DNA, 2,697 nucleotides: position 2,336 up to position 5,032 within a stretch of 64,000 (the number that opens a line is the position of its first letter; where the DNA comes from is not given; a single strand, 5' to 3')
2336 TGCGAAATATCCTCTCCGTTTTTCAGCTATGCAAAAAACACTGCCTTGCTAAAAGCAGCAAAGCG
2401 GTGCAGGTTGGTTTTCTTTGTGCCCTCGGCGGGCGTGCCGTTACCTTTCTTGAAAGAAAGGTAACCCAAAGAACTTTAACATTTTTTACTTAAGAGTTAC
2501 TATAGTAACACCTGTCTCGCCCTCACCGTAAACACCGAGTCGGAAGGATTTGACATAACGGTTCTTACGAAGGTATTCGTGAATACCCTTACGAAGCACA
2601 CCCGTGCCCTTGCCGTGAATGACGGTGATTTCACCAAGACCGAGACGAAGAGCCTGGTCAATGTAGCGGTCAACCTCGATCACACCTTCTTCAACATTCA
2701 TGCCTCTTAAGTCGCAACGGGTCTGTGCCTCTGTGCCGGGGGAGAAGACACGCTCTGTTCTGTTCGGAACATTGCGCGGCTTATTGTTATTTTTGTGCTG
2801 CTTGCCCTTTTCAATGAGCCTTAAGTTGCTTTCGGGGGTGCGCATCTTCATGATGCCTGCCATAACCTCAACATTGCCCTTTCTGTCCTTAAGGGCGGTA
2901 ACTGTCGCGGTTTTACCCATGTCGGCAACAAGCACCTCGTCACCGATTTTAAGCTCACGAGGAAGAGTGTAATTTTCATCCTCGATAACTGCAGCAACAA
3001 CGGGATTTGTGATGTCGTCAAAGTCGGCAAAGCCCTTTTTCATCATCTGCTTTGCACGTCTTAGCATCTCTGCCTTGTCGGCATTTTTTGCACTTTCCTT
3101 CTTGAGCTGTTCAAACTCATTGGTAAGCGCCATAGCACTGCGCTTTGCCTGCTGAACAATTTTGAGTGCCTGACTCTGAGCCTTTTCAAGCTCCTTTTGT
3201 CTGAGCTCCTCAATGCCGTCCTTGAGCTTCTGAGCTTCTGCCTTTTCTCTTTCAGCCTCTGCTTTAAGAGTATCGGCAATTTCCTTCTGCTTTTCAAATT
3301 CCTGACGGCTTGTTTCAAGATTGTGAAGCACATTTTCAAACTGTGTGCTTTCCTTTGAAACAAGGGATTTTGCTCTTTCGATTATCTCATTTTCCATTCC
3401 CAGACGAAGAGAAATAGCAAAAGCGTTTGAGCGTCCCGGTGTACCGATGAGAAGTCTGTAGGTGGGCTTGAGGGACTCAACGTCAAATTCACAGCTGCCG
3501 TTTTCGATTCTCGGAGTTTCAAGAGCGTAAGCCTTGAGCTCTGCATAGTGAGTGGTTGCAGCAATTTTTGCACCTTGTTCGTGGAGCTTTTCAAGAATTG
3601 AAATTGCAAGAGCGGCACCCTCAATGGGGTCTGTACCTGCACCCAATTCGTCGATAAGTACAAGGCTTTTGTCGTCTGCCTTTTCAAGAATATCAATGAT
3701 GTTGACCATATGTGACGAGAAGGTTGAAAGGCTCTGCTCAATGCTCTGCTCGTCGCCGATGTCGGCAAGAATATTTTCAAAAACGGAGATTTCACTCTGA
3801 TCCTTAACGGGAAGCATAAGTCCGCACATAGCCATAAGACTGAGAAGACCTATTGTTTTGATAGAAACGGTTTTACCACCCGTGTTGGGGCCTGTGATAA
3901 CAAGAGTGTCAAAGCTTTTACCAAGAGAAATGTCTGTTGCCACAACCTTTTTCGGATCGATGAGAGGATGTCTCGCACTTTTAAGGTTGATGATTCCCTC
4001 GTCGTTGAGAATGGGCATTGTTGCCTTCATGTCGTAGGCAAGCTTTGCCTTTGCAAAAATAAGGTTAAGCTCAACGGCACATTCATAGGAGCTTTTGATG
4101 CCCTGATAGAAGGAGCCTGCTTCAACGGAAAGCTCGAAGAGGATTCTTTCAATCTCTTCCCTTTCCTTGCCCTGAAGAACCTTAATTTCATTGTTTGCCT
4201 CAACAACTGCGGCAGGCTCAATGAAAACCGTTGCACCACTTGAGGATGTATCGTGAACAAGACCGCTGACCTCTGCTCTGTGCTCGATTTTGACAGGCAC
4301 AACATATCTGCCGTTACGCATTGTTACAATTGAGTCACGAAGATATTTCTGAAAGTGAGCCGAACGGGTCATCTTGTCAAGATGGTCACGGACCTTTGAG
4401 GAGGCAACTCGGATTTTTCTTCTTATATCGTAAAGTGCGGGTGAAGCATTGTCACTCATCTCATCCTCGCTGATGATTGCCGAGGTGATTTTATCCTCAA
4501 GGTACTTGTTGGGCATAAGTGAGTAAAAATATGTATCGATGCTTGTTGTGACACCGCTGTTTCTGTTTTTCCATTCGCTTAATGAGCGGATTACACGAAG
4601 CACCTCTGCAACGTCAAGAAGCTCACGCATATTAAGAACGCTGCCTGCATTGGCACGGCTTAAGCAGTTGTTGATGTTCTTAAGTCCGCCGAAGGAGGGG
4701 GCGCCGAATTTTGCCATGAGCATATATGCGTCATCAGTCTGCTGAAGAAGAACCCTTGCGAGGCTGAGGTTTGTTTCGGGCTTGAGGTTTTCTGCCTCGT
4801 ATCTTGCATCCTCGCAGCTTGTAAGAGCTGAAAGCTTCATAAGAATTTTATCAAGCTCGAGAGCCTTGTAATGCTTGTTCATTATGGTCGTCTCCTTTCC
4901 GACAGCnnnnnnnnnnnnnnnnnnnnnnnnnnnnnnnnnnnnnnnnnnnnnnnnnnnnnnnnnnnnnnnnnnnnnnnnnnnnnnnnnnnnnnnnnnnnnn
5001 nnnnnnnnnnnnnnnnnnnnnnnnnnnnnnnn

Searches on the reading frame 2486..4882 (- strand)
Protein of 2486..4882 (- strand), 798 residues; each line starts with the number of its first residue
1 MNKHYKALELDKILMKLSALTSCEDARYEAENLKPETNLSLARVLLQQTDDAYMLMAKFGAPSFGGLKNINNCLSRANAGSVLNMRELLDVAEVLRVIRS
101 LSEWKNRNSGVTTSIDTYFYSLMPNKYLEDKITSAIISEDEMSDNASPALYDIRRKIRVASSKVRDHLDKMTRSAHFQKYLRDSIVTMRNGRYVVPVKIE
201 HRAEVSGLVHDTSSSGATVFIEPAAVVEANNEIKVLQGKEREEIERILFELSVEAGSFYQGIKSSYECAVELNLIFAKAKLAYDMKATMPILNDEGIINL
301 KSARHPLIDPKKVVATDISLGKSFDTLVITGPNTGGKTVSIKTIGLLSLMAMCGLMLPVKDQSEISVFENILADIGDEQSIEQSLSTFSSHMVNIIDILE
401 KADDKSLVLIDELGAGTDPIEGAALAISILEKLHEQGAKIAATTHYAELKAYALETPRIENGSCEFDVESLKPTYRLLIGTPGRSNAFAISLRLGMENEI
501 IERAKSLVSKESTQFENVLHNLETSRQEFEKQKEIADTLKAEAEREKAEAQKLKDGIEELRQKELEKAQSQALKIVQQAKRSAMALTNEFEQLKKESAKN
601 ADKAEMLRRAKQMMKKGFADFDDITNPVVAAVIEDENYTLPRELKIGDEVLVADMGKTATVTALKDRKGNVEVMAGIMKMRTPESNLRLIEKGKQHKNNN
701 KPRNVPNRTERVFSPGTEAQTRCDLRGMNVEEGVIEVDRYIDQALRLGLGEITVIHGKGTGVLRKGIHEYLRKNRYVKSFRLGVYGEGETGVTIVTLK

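Call 48: search_protein_families(library=pfam, proteins=[window:2486-4882:-], max_evalue=0.001)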
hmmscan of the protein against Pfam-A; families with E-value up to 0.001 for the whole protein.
window:2486-4882:- (798 aa): 3 families
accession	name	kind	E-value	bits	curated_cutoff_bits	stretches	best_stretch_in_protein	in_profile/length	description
PF00488.27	MutS_V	-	3.7e-33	115.5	30.2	1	327-508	1-184/188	MutS domain V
PF01713.27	Smr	-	4.3e-26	91.3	25.7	1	724-798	2-77/77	Smr domain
PF20297.4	MSSS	-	3e-12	46.5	26.8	1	646-687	1-42/42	MutS2 and Smr-associated SH3 domain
